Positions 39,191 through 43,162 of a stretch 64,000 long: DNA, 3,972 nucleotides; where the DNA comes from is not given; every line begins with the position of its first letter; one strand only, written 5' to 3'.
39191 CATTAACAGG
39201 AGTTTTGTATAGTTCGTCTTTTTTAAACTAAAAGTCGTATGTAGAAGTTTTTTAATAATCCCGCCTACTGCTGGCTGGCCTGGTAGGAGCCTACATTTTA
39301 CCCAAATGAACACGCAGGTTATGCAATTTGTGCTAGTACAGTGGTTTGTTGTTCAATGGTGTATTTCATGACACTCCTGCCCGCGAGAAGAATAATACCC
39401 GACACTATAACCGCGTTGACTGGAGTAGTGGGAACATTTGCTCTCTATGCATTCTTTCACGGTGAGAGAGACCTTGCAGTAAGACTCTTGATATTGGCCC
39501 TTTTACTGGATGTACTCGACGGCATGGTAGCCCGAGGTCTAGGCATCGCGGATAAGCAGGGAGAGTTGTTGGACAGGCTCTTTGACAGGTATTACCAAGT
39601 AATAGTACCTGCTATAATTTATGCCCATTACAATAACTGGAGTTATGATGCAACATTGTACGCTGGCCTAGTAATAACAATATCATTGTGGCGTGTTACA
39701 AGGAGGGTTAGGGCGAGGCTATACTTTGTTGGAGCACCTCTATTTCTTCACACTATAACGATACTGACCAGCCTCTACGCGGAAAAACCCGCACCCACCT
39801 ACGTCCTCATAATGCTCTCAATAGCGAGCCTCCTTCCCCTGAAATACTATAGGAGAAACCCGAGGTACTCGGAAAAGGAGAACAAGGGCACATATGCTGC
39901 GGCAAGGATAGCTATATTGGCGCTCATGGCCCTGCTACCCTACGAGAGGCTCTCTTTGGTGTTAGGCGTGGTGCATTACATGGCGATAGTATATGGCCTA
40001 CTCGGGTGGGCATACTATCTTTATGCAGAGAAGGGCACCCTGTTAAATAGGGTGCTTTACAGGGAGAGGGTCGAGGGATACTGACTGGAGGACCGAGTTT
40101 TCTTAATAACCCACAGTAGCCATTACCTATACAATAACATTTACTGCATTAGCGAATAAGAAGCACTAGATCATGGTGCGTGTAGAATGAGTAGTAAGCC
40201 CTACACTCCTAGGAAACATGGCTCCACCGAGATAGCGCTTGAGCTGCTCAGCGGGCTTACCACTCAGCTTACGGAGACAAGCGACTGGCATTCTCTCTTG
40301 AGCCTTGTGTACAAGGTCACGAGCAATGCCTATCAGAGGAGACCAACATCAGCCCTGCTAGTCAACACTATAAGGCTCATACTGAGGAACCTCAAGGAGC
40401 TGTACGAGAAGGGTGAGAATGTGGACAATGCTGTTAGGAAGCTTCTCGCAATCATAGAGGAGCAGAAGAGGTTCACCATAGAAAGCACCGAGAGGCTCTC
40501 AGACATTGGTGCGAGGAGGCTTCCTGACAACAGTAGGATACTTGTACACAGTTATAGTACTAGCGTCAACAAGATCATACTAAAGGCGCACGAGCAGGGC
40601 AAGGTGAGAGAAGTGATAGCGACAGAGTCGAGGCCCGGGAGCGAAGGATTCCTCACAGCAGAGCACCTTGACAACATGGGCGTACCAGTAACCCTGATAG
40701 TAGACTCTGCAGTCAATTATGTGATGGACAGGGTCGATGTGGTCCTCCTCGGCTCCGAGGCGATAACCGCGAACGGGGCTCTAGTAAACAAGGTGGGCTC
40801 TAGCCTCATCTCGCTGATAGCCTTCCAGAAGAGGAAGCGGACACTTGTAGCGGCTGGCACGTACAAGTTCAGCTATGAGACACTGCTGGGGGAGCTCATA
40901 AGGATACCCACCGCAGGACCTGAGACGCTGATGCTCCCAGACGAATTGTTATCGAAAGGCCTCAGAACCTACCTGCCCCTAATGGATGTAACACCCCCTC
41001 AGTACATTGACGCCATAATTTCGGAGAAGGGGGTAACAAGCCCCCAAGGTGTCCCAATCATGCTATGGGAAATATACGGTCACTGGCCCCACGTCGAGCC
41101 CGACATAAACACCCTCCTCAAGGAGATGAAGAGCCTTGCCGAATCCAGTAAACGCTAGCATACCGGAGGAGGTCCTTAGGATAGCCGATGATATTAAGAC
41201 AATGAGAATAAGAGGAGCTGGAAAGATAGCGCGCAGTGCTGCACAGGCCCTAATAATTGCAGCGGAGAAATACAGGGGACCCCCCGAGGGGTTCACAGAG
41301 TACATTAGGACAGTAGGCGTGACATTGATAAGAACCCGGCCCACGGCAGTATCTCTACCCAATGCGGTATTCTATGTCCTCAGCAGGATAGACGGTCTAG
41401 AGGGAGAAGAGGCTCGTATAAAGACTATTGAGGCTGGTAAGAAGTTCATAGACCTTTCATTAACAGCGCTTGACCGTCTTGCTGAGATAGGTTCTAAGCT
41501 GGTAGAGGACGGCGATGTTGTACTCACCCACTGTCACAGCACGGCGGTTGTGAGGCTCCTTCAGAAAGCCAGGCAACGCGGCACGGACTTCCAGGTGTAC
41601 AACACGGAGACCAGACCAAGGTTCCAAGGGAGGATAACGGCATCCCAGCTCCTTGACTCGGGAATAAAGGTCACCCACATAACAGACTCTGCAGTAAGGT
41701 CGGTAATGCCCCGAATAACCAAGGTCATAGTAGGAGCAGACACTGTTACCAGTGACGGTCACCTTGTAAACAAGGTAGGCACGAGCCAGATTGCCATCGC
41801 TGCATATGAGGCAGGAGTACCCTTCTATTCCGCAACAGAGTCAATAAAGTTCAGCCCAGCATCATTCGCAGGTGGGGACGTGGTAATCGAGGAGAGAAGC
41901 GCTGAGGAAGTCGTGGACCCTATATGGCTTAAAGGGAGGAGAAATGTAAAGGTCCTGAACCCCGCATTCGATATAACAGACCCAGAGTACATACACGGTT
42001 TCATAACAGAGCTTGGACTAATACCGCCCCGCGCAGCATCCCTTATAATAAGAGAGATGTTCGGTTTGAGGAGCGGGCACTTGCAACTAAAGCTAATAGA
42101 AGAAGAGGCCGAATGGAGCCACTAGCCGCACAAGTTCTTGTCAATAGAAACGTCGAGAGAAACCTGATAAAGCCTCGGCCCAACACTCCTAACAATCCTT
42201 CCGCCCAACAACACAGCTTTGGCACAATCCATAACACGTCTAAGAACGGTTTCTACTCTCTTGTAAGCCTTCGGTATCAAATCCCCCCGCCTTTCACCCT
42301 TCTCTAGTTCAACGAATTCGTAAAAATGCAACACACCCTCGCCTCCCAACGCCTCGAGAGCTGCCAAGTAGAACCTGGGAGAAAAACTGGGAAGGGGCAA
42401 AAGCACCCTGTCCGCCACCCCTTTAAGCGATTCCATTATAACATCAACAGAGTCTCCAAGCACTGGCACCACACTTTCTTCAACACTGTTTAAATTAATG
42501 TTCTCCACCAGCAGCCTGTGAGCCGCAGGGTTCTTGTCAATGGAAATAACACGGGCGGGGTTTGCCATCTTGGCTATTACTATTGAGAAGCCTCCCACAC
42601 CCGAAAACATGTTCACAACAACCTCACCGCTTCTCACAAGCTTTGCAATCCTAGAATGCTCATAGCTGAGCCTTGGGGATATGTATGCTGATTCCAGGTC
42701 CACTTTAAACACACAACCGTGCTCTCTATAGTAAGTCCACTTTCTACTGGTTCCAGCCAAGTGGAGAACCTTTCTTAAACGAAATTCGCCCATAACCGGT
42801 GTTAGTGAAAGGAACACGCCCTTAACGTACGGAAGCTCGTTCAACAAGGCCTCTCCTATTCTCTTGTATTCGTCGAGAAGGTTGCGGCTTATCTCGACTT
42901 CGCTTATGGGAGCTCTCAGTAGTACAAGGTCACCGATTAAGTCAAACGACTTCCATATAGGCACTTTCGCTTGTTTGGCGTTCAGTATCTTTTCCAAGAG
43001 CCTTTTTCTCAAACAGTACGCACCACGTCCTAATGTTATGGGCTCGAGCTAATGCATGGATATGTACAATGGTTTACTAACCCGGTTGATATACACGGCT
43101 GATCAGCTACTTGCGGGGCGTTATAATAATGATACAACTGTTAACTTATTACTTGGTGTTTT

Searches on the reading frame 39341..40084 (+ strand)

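Call 46: search_protein_families(library=pfam, proteins=[window:39341-40084:+], max_evalue=0.0001)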
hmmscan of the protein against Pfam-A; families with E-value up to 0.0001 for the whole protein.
window:39341-40084:+ (247 aa): 1 family
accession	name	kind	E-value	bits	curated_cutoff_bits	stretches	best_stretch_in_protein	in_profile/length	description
PF01066.26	CDP-OH_P_transf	-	1.5e-12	48.6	22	1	18-161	2-147/152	CDP-alcohol phosphatidyltransferase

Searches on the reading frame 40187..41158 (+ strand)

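Call 46: search_protein_families(library=pfam, proteins=[window:40187-41158:+], max_evalue=0.0001)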
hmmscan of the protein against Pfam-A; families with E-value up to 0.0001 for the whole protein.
window:40187-41158:+ (323 aa): 1 family
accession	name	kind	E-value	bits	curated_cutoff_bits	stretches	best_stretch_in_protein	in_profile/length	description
PF01008.23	IF-2B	-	1.6e-61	208.4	22.4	1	10-286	2-280/280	Initiation factor 2 subunit family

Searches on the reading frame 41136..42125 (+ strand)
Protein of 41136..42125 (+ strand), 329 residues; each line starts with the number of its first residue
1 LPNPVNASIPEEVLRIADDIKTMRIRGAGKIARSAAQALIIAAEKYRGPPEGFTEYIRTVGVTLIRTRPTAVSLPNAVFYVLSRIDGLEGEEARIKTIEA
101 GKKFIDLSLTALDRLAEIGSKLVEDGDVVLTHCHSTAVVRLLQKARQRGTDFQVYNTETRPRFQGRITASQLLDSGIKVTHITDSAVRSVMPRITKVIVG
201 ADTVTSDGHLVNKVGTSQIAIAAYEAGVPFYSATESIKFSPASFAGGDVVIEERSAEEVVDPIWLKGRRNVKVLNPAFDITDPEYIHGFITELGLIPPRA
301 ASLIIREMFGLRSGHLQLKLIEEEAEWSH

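Call 46: search_protein_families(library=pfam, proteins=[window:41136-42125:+], max_evalue=0.0001)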
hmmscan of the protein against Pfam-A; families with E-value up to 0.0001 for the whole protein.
window:41136-42125:+ (329 aa): 1 family
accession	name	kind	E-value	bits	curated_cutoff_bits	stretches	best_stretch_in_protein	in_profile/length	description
PF01008.23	IF-2B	-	5.7e-78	262.4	22.4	1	25-298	2-280/280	Initiation factor 2 subunit family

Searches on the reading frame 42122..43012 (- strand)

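Call 46: search_protein_families(library=pfam, proteins=[window:42122-43012:-], max_evalue=0.0001)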
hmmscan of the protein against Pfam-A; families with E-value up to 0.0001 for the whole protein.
window:42122-43012:- (296 aa): 3 families
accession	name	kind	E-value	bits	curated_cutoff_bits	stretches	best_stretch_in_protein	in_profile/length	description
PF02475.24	TRM5-TYW2_MTfase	-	7.7e-44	150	28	1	93-235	1-140/164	TRM5/TYW2 methyltransferase domain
PF25133.1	TYW2_N_2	-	3.8e-08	33.8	27.7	1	4-88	3-77/79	TYW2 N-terminal domain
PF09445.16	Methyltransf_15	-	2.3e-05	24.5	22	1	130-196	2-66/165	RNA cap guanine-N2 methyltransferase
